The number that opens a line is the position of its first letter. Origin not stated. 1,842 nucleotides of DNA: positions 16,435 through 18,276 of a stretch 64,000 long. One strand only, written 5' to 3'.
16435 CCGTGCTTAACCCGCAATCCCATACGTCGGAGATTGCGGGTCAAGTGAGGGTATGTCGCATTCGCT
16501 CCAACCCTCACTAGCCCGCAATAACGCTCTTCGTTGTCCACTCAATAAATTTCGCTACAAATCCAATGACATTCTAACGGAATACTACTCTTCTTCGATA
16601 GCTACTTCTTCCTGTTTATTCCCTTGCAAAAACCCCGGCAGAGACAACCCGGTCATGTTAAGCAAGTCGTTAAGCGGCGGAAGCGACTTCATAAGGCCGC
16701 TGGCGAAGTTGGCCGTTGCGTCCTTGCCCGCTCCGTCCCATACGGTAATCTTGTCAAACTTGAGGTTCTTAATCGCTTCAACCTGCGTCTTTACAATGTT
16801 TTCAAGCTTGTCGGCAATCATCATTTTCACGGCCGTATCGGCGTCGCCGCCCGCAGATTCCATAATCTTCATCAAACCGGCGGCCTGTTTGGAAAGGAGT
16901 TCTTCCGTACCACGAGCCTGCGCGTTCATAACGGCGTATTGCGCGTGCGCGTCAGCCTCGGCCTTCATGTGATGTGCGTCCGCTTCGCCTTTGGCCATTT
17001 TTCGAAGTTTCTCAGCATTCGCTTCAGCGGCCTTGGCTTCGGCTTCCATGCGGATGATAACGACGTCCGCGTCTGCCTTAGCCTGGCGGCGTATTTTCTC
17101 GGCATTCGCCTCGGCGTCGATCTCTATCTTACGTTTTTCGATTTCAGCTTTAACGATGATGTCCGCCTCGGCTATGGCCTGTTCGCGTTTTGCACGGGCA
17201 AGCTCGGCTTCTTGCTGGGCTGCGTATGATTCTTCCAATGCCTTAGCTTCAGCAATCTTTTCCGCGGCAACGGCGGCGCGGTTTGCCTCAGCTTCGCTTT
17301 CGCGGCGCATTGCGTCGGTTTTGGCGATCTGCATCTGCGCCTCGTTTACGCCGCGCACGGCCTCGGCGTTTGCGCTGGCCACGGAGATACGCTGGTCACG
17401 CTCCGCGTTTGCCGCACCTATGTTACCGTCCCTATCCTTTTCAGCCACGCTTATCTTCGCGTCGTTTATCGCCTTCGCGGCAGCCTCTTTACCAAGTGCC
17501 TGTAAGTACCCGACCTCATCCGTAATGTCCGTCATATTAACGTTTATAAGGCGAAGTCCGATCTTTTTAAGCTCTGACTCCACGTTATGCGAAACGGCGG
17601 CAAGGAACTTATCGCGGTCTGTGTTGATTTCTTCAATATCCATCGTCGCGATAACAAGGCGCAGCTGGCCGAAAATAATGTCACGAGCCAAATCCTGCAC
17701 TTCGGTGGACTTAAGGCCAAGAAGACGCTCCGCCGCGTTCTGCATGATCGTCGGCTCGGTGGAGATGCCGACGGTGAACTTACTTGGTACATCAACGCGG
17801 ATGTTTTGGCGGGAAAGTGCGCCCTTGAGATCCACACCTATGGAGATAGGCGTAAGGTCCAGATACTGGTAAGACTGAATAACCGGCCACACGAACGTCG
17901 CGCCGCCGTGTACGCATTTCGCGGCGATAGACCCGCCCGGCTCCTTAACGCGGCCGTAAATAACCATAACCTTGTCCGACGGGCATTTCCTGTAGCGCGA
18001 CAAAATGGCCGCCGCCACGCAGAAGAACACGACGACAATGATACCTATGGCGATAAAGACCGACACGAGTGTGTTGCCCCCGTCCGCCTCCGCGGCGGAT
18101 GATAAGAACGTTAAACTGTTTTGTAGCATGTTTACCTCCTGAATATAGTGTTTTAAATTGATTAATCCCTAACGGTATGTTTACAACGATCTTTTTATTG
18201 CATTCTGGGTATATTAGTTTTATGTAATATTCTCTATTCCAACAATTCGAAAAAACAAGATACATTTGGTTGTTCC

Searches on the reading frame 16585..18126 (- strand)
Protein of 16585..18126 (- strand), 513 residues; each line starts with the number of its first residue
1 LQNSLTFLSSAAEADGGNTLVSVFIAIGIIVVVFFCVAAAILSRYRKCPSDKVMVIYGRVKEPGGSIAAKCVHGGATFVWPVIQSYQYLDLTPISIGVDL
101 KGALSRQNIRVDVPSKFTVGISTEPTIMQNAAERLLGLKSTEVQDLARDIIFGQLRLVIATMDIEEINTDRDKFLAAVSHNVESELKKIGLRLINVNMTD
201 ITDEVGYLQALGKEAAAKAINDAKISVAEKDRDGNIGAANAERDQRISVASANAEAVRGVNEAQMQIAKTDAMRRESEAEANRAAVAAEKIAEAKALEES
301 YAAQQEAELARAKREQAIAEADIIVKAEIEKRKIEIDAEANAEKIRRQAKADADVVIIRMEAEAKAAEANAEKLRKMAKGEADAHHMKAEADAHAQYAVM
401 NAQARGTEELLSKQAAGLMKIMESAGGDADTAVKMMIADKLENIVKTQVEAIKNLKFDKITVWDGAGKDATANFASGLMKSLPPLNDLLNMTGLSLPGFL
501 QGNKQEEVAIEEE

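Call 64: search_protein_families(library=pfam, proteins=[window:16585-18126:-], max_evalue=0.00001)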
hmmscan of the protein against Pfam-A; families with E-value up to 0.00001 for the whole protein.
window:16585-18126:- (513 aa): 1 family
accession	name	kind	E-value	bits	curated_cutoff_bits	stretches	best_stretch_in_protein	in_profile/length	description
PF01145.31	Band_7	-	1.5e-25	90.7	23.6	1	52-231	7-175/176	SPFH domain / Band 7 family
